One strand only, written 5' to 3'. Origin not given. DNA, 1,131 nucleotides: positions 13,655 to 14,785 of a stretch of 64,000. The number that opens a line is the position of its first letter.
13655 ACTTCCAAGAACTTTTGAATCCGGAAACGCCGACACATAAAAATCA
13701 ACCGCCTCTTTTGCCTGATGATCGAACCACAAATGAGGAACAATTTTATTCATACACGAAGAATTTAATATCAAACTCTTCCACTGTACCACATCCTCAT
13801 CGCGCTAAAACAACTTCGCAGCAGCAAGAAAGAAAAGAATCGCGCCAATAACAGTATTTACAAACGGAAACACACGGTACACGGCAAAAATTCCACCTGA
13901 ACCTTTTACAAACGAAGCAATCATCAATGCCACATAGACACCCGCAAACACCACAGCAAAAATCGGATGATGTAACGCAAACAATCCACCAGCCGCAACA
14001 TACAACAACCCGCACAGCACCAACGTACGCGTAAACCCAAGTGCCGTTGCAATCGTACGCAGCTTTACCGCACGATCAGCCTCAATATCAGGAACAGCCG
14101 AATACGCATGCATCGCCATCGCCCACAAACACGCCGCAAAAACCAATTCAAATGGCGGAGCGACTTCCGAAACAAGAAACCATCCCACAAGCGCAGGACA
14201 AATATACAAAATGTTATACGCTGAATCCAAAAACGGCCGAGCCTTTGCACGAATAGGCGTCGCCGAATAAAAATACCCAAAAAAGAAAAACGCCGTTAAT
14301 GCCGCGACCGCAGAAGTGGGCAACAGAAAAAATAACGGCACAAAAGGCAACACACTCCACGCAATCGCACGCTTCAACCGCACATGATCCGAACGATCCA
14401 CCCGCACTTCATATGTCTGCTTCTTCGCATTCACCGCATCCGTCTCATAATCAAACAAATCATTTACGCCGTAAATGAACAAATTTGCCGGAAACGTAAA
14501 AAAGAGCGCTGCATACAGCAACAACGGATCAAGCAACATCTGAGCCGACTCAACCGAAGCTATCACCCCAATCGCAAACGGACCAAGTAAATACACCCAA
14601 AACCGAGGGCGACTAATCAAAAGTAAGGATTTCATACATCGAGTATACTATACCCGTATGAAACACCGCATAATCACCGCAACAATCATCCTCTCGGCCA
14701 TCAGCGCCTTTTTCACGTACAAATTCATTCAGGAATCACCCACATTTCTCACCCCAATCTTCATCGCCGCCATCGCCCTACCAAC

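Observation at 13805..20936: Carotenoid gene cluster with a bacterioruberin-like (C50) gene set, transcriptionally joined to a class II CPD photolyase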

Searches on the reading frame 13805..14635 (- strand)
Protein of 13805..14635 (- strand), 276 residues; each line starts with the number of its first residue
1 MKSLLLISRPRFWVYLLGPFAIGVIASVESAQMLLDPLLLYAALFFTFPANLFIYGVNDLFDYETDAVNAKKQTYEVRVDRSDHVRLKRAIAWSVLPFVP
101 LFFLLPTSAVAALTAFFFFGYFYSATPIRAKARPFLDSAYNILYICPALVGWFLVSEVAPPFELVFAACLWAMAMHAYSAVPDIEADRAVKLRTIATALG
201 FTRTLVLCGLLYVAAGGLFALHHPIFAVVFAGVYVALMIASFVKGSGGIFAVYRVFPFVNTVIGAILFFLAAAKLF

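Call 3: search_protein_families(library=pfam, proteins=[window:13805-14635:-], max_evalue=0.01)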
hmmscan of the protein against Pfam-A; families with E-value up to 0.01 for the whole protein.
window:13805-14635:- (276 aa): 1 family
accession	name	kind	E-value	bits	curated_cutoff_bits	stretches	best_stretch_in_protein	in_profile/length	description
PF01040.23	UbiA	-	4.7e-21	75.6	34.2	1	31-239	13-225/250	UbiA prenyltransferase family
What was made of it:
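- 13805..14635 (-): lyeJ-like UbiA-family prenyltransferase (276 aa). Predicted lycopene C5-elongase/1,2-hydratase. PF01040 (call 3).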

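Call 4: search_protein_families(library=ncbifam, proteins=[window:13805-14635:-], max_evalue=0.01)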
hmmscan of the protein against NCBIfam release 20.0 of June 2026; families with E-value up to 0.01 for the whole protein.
window:13805-14635:- (276 aa): 9 families
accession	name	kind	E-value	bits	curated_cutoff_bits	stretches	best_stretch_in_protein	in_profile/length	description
NF009516.0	PRK12875.1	equivalog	3.7e-77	259.3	205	1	3-271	19-285/292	prenyltransferase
NF010119.0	PRK13595.1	equivalog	1.6e-39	136.1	248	1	1-267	12-282/292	prenyltransferase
NF009608.0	PRK13105.1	equivalog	9.2e-36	123.5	217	1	1-267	9-281/291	prenyltransferase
NF005742.0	PRK07566.1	equivalog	2.8e-11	43.1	313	1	5-240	32-272/315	chlorophyll synthase ChlG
NF009525.0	PRK12887.1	equivalog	3e-08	33.4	226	1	35-214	51-238/310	homogentisate phytyltransferase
NF009523.0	PRK12884.1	equivalog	9.2e-08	31.6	269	1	21-240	20-234/279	prenyltransferase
NF009609.0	PRK13106.1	equivalog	8.1e-06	25.4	349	1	161-232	179-249/301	prenyltransferase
TIGR01475.1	ubiA_other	subfamily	3.5e-05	23.4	180.8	1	50-230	48-228/282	UbiA-like polyprenyltransferase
NF009532.0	PRK12895.1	equivalog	0.00021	20.8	414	1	163-242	163-240/286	prenyltransferase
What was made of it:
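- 13805..14635 (-): NF009516, 259 bits against a cut-off of 205 (call 4).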

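Call 13: find_homologous_proteins(query=window:13805-14635:-, max_evalue=1e-10)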
Query window:13805-14635:- (276 aa): 800 proteins with E <= 1e-10 among 8000 candidates; the best 120 are listed.
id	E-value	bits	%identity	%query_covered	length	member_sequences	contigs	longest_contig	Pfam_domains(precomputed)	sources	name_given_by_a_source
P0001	1.7e-172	590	100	100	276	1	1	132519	PF01040.24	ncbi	-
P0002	2.7e-76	275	51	96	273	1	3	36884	PF01040.24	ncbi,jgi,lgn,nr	ncbi:MAG: hypothetical protein QG626_150 [Patescibacteria group bacterium]|jgi:4-hydroxybenzoate pol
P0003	2.1e-75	272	51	99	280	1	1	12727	PF01040.24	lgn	-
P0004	9.4e-75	270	51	97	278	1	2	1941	PF01040.24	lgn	-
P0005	6.4e-74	267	52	99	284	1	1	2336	PF01040.24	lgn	-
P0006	9.6e-74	266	50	97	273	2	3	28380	PF01040.24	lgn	-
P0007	2.3e-73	265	52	97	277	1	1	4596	PF01040.24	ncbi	-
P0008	9.7e-73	263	53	97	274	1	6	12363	PF01040.24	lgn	-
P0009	1.1e-72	263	51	97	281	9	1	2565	PF01040.24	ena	-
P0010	1.4e-72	263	51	98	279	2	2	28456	PF01040.24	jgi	jgi:4-hydroxybenzoate polyprenyltransferase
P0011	1.5e-72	263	50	100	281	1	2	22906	PF01040.24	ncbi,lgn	ncbi:MAG: prenyltransferase [Pyrinomonadaceae bacterium]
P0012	1.7e-72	262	50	98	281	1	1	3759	PF01040.24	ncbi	-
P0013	2.6e-72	262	52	100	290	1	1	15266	PF01040.24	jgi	-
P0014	4.3e-72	261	52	98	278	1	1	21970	PF01040.24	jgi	jgi:4-hydroxybenzoate polyprenyltransferase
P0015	5.2e-72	261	52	97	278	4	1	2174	PF01040.24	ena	-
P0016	6.8e-72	260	50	98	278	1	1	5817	PF01040.24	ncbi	-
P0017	7.7e-72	260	49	100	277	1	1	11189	PF01040.24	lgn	-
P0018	8.8e-72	260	51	96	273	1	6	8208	PF01040.24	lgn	-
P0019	9.3e-72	260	50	95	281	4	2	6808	PF01040.24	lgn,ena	-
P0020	1.1e-71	260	51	99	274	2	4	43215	PF01040.24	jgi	jgi:4-hydroxybenzoate polyprenyltransferase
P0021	3.2e-71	258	51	100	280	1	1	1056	PF01040.24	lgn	-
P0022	4.9e-71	258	51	100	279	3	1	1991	PF01040.24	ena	-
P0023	1.1e-70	256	51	97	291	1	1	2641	PF01040.24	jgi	jgi:4-hydroxybenzoate polyprenyltransferase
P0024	1.6e-70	256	51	97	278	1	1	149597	PF01040.24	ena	-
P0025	1.6e-70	256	51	98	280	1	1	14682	PF01040.24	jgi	jgi:4-hydroxybenzoate polyprenyltransferase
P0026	2.0e-70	256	50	97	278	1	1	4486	PF01040.24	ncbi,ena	-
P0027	2.1e-70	255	51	95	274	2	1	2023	PF01040.24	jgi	-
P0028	2.1e-70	255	51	98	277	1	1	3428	PF01040.24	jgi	-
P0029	2.2e-70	255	50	97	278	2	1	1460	PF01040.24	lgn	-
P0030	3.5e-70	255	51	97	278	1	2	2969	PF01040.24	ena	-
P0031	3.6e-70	255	47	100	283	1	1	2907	PF01040.24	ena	-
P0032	4.7e-70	254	47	97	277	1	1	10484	PF01040.24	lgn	-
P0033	5.2e-70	254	49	97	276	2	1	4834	PF01040.24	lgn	-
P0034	8.5e-70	254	50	98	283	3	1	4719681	PF01040.24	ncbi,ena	-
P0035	8.9e-70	253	51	98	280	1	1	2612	PF01040.24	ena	-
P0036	1.0e-69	253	49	99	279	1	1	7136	PF01040.24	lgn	-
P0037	1.2e-69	253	47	100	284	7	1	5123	PF01040.24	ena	-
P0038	1.7e-69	253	50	97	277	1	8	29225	PF01040.24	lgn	-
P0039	2.1e-69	252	50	98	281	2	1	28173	PF01040.24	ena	-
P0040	2.7e-69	252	48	99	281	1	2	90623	PF01040.24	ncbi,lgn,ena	-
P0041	2.8e-69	252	50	98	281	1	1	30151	PF01040.24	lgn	-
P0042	5.5e-69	251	50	99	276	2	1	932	PF01040.24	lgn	-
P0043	6.8e-69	251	48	95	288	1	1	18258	PF01040.24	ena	-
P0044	7.0e-69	251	48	99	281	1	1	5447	PF01040.24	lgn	-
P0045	7.4e-69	250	46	100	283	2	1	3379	PF01040.24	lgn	-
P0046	1.2e-68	250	50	98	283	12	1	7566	PF01040.24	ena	-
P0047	1.6e-68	249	50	98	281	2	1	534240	PF01040.24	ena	-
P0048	2.2e-68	249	48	97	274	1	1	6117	PF01040.24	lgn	-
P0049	3.3e-68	248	49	100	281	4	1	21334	PF01040.24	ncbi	-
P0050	3.6e-68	248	49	96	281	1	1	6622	PF01040.24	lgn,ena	-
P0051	3.7e-68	248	48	100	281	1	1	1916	PF01040.24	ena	-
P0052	4.4e-68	248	50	98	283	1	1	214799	PF01040.24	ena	-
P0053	4.7e-68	248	49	97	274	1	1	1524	PF01040.24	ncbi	-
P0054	4.9e-68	248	45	97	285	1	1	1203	PF01040.24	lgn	-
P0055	4.9e-68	248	48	100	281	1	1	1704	PF01040.24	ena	-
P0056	5.3e-68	248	50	97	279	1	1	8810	PF01040.24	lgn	-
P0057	5.3e-68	248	50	97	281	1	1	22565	PF01040.24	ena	-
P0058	6.2e-68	247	47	97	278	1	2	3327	PF01040.24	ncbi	-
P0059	7.8e-68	247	49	97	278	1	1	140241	PF01040.24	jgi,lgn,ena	-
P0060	7.9e-68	247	50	98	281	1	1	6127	PF01040.24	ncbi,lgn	-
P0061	8.2e-68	247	48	95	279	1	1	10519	PF01040.24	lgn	-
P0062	8.7e-68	247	48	98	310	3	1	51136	PF01040.24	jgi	jgi:4-hydroxybenzoate polyprenyltransferase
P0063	9.4e-68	247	49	98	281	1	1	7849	PF01040.24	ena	-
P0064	9.5e-68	247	51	98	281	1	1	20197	PF01040.24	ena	-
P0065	1.1e-67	247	46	100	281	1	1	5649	PF01040.24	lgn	-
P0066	1.6e-67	246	47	100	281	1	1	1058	PF01040.24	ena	-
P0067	1.8e-67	246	48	97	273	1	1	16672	PF01040.24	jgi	jgi:4-hydroxybenzoate polyprenyltransferase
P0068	2.4e-67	245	50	98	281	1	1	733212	PF01040.24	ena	-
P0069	2.6e-67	245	51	97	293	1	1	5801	PF01040.24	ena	-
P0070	2.7e-67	245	49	98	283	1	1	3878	PF01040.24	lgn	-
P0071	2.8e-67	245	49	99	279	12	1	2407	PF01040.24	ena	-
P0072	2.9e-67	245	48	97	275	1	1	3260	PF01040.24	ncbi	-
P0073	3.0e-67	245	49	97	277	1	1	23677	PF01040.24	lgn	-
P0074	3.0e-67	245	49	96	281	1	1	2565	PF01040.24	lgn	-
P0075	3.3e-67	245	48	100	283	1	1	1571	PF01040.24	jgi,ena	-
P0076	3.3e-67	245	48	97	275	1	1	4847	PF01040.24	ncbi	-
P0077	3.8e-67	245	49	97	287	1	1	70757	PF01040.24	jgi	jgi:4-hydroxybenzoate polyprenyltransferase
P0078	3.8e-67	245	48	98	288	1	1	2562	PF01040.24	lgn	-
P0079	4.9e-67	244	48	96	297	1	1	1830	PF01040.24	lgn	-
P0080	5.6e-67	244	50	96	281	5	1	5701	PF01040.24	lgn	-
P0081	5.6e-67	244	49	99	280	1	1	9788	PF01040.24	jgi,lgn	jgi:4-hydroxybenzoate polyprenyltransferase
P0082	5.8e-67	244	50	95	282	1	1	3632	PF01040.24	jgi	jgi:lycopene elongase/hydratase (dihydrobisanhydrobacterioruberin-forming)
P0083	6.0e-67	244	48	99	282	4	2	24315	PF01040.24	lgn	-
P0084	6.4e-67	244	50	98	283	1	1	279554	PF01040.24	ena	-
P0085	6.5e-67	244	48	96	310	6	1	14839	PF01040.24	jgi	jgi:4-hydroxybenzoate polyprenyltransferase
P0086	6.5e-67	244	48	100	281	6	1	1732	PF01040.24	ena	-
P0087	7.7e-67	244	50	96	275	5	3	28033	PF01040.24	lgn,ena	-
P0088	7.8e-67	244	45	97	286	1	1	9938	PF01040.24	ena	-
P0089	8.3e-67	244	48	100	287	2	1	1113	PF01040.24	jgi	jgi:4-hydroxybenzoate polyprenyltransferase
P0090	8.4e-67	244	50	96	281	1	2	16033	PF01040.24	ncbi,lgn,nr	ncbi:MAG: prenyltransferase [Blastocatellia bacterium]|nr:prenyltransferase [Blastocatellia bacteriu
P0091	8.4e-67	244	47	99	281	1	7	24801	PF01040.24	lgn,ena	-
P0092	8.6e-67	244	47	100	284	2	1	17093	PF01040.24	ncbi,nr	ncbi:MAG TPA: prenyltransferase [Pyrinomonadaceae bacterium]|nr:prenyltransferase [Pyrinomonadaceae 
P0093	1.0e-66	243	47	95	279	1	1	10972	PF01040.24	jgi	jgi:4-hydroxybenzoate polyprenyltransferase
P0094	1.1e-66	243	47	99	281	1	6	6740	PF01040.24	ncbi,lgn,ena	-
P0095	1.2e-66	243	47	99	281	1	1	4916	PF01040.24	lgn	-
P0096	1.2e-66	243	48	97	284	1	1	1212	PF01040.24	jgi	jgi:lycopene elongase/hydratase (dihydrobisanhydrobacterioruberin-forming)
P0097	1.2e-66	243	47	97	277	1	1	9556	PF01040.24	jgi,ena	-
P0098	1.6e-66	243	48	97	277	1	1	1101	PF01040.24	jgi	jgi:4-hydroxybenzoate polyprenyltransferase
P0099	1.6e-66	243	48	99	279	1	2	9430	PF01040.24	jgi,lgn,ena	-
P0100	1.7e-66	243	47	99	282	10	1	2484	PF01040.24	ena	-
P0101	2.0e-66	242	48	97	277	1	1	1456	PF01040.24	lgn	-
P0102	2.2e-66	242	48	97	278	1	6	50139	PF01040.24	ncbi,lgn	-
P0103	2.3e-66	242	48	97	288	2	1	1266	PF01040.24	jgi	-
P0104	2.9e-66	242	48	99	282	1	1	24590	PF01040.24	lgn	-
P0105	3.0e-66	242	48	97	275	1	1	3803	PF01040.24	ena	-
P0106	3.3e-66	242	50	97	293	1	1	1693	PF01040.24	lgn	-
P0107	3.5e-66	242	48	97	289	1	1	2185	PF01040.24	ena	-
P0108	3.5e-66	242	48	97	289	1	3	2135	PF01040.24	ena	-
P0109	3.7e-66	242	49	98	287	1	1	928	PF01040.24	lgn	-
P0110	3.8e-66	242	49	97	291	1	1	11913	PF01040.24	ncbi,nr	ncbi:MAG TPA: prenyltransferase [Abditibacteriaceae bacterium]|nr:prenyltransferase [Abditibacteriac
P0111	4.0e-66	241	50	98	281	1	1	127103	PF01040.24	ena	-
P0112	4.1e-66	241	48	97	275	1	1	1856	PF01040.24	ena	-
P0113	4.3e-66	241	50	96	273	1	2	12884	PF01040.24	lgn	-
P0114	4.5e-66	241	44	97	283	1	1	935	PF01040.24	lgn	-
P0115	4.5e-66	241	48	97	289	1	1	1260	PF01040.24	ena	-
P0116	4.5e-66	241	50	97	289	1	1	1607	PF01040.24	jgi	jgi:4-hydroxybenzoate polyprenyltransferase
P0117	4.6e-66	241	48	97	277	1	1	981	PF01040.24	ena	-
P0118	4.9e-66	241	49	98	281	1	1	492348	PF01040.24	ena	-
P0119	4.9e-66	241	49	99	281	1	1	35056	PF01040.24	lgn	-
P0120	5.0e-66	241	48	97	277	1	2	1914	PF01040.24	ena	-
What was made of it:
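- JGI pipelines name many relatives '4-hydroxybenzoate polyprenyltransferase' (call 13).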

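Call 15: find_encoding_contigs(protein=P0001, flank=2000, max_places=3)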
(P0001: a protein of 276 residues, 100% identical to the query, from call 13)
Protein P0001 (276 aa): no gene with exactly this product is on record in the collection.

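Call 16: find_encoding_contigs(protein=P0002, flank=10000, max_places=3)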
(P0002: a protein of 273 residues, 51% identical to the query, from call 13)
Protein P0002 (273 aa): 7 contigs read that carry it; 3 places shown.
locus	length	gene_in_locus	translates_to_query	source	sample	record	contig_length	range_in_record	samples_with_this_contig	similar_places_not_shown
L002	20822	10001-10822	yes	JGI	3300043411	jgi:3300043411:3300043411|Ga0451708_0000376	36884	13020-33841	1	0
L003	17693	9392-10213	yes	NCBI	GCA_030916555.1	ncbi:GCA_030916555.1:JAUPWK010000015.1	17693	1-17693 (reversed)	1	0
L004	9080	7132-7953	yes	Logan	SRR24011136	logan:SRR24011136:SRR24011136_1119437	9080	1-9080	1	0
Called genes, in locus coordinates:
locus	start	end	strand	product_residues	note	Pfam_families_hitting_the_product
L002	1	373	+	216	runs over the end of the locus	PF13489:Methyltransf_23, PF13847:Methyltransf_31, PF08242:Methyltransf_12, PF13649:Methyltransf_25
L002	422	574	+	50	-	-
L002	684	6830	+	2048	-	-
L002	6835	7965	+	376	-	-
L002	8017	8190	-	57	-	-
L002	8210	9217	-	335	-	PF21338:Top1B_N_bact, PF01028:Topoisom_I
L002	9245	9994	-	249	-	PF04240:Caroten_synth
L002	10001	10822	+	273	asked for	PF01040:UbiA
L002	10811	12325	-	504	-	PF00070:Pyr_redox (faint), PF00890:FAD_binding_2 (weak), PF00996:GDI (faint), PF01266:DAO, PF01593:Amino_oxidase, PF03486:HI0933_like (faint), PF07992:Pyr_redox_2 (faint), PF13450:NAD_binding_8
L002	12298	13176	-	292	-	PF00494:SQS_PSY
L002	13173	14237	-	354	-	PF00348:polyprenyl_synt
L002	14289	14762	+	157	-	PF04306:DUF456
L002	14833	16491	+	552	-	PF13205:Big_5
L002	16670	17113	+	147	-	PF00903:Glyoxalase, PF13669:Glyoxalase_4 (weak), PF22677:Ble-like_N (faint)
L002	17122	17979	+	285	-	-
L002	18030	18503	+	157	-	PF07731:Cu-oxidase_2 (faint), PF13473:Cupredoxin_1, PF07732:Cu-oxidase_3 (faint), PF00127:Copper-bind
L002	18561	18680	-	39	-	-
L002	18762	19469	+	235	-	PF08713:DNA_alkylation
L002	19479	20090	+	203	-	PF02589:LUD_dom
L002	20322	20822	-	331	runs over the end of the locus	PF00188:CAP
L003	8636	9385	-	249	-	PF04240:Caroten_synth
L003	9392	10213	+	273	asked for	PF01040:UbiA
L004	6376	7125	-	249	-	PF04240:Caroten_synth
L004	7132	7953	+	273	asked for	PF01040:UbiA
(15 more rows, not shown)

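Call 17: find_encoding_contigs(protein=P0122, flank=1000, max_places=4)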
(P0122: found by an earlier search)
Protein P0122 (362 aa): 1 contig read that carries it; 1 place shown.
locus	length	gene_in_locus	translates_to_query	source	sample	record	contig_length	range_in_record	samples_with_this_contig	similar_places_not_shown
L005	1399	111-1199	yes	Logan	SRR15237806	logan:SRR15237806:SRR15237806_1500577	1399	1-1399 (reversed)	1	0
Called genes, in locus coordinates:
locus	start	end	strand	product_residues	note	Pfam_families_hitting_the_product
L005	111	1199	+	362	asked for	PF06068:TIP49 (faint), PF05496:RuvB_N, PF00004:AAA, PF07728:AAA_5, PF17864:AAA_lid_4, PF05491:WHD_RuvB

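Call 23: find_related_loci(query=A1, collection=genome_contigs, flank=10000)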
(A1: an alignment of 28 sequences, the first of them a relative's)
Query A1 (276 aa) in genome_contigs; peptide patterns used: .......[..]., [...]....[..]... (x = any residue, [..] = any of these).
398 stretches matched a pattern; 374 encode a relative of the query (tblastn E <= 1e-3); the best 80 are kept; 80 distinct loci.
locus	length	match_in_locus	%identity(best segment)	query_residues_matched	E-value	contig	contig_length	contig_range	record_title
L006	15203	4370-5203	50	1-276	4e-78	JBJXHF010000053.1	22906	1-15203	MAG: Pyrinomonadaceae bacterium isolate F1F2.bin.113 k127_6530592, whole genome shotgun sequence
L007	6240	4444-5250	51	1-268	3e-76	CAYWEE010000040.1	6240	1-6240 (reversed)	MAG TPA_asm: uncultured Gammaproteobacteria bacterium isolate SRP278252_co2_287 genome assembly, contig: NODE_26957_leng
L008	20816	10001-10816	50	1-271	3e-75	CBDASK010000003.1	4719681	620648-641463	MAG: Abditibacterium sp. isolate aec397a2-7ec2-4543-90ec-7bf1322ecbab genome assembly, contig: chromosome_2, whole genom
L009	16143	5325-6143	49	1-272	1e-74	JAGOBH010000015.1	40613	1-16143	MAG: Pyrinomonadaceae bacterium isolate Go_SlAct_bin_101 Go_SlAct_2885_length_40613_cov_10.936497, whole genome shotgun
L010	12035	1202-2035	47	1-276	9e-74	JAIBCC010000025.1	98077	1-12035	MAG: Pyrinomonadaceae bacterium isolate SSF56 NODE_3479_length_98077_cov_32.871843, whole genome shotgun sequence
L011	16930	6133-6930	47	5-269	5e-74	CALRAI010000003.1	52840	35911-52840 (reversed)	MAG: Candidatus Uhrbacteria bacterium isolate MaH-04nov19-6 genome assembly, contig: MaH-04nov19-C1263, whole genome sho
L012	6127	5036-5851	50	1-271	2e-73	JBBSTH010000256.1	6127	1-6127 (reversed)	MAG: Abditibacteriales bacterium isolate SVL2_sbin.16 SVL2_sbin.16_K_365274_L_6127_cov_16.0000, whole genome shotgun seq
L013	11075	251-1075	48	4-276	2e-73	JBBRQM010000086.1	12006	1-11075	MAG: Pyrinomonadales bacterium isolate metawrap_la1_44 W_la1_44_k141_1672328L_12006_cov_16.8250, whole genome shotgun se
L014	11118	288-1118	49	1-276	6e-73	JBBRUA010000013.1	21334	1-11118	MAG: Pyrinomonadales bacterium isolate La3_concoct.064 La3_concoct.064_K_2011826_L_21334_cov_13.7587, whole genome shotg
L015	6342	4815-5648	46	1-276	3e-72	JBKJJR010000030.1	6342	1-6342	MAG: Pyrinomonadaceae bacterium isolate ant_bin.211 S1Ck117_2009501_flag_0_multi_12.6631_len_6342, whole genome shotgun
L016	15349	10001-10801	50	4-269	4e-72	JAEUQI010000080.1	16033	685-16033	MAG: Blastocatellia bacterium isolate new MAG-247 NODE_80_length_16033_cov_30.301767, whole genome shotgun sequence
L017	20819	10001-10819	47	1-272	4e-72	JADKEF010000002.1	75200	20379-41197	MAG: Acidobacteria bacterium isolate OdNW_18-Q3-R42-56_MAXAC.155 tig00001674-10-754430, whole genome shotgun sequence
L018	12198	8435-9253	46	1-272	4e-72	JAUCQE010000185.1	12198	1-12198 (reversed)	MAG: Pyrinomonadaceae bacterium isolate Bin_028 k127_308813, whole genome shotgun sequence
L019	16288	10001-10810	47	1-269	4e-72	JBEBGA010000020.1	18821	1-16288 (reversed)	MAG: Pyrinomonadaceae bacterium isolate ASF_10 NODE_1389_length_18821_cov_2.950272, whole genome shotgun sequence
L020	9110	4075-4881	50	1-268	4e-72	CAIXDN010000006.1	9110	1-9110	Candidatus Uhrbacteria bacterium isolate Kiruna3_bin-2585 genome assembly, contig: bin-2585:06/81, whole genome shotgun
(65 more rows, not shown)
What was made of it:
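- The prenyltransferase is about equally distant (44-51% identity) from Acidobacteriota, Abditibacteriota and Patescibacteria versions (call 23).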

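Call 25: search_dna_similar(query=window:13805-14635:-, collection=plasmids, mode=protein, max_evalue=1e-10, max_rows=30)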
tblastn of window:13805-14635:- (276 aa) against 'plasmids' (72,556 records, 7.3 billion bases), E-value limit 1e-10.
Records with a match: 6; places in all: 6; records where one place covers at least 80% of the query: 5.
Best place of each record, by identity: <60% 6.
By first word of the organism name: Halomontanus 2; Halocatena 1; Halarchaeum 1; Haloferax 1; Arthrobacter 1.
By predicted mobility (MOB-suite, as given by PLSDB): non-mobilizable 6.
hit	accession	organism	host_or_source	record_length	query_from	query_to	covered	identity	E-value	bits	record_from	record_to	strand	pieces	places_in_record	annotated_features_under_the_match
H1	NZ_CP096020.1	Halocatena salina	cell culture,sediment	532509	4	266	95%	39.2%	4e-42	160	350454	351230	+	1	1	prenyltransferase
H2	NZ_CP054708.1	Halarchaeum sp. CBA1220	solar salt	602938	1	266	96%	36.8%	1e-35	142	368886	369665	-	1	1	prenyltransferase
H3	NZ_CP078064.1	Haloferax larsenii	Cell culture,Salt Lake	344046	2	260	94%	29.9%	3e-24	108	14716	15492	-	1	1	prenyltransferase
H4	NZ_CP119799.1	Halomontanus rarus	cell culture,sediment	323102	2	230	83%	32.6%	4e-25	111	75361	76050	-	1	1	prenyltransferase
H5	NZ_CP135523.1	Halomontanus rarus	Salt lake,Salt lake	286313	2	230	83%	32.2%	9e-26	113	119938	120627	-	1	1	prenyltransferase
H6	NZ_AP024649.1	Arthrobacter sp. StoSoilB13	-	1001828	5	216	77%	33.8%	6e-17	88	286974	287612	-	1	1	none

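Call 26: get_annotated_region(hit=H1, flank=6000)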
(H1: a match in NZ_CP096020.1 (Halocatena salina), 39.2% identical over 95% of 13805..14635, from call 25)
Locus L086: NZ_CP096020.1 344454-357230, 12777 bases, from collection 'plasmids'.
description: Halocatena salina strain AD-1 plasmid unnamed1, complete sequence
organism: Halocatena salina (NCBI taxid 2934340)
taxonomy: Archaea; Euryarchaeota; Halobacteria; Halobacteriales; Haloarculaceae; Halocatena; Halocatena salina
host: -; source: cell culture,sediment; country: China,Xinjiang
typing (MOB-suite, as given by PLSDB): non-mobilizable
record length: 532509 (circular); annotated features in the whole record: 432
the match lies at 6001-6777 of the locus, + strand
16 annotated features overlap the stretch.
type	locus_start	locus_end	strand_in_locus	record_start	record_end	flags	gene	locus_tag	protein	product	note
CDS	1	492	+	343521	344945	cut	-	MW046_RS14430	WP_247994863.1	cytochrome ubiquinol oxidase subunit I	GO:0019646 - aerobic electron transport chain [Evidence IEA]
CDS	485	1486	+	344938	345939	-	cydB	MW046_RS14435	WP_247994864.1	cytochrome d ubiquinol oxidase subunit II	-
CDS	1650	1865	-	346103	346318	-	-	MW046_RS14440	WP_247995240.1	hypothetical protein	-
CDS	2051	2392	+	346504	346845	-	-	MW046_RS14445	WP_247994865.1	pyrimidine dimer DNA glycosylase/endonuclease V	-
CDS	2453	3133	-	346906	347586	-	-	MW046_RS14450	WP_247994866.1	glycosyltransferase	-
CDS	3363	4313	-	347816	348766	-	-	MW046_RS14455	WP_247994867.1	TRC40/GET3/ArsA family transport-energizing ATPase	GO:0071722 - detoxification of arsenic-containing substance [Evidence IEA]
CDS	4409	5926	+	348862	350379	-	crtI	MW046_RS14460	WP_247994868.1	phytoene desaturase family protein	GO:0016117 - carotenoid biosynthetic process [Evidence IEA]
CDS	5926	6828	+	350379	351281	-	-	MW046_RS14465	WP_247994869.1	prenyltransferase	-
CDS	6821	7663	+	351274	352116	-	cruF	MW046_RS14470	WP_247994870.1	bisanhydrobacterioruberin hydratase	GO:0016117 - carotenoid biosynthetic process [Evidence IEA]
CDS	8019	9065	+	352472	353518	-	-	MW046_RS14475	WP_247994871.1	phytoene/squalene synthase family protein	GO:0008299 - isoprenoid biosynthetic process [Evidence IEA]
CDS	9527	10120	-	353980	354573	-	-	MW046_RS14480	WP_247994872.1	DsrE/DsrF/DrsH-like family protein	-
CDS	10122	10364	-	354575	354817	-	-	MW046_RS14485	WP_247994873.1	sulfurtransferase TusA family protein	-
CDS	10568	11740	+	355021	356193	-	-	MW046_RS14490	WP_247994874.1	MBL fold metallo-hydrolase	-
CDS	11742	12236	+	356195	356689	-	-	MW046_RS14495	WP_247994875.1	YeeE/YedE family protein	-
CDS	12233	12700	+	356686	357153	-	-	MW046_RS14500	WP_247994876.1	YeeE/YedE family protein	-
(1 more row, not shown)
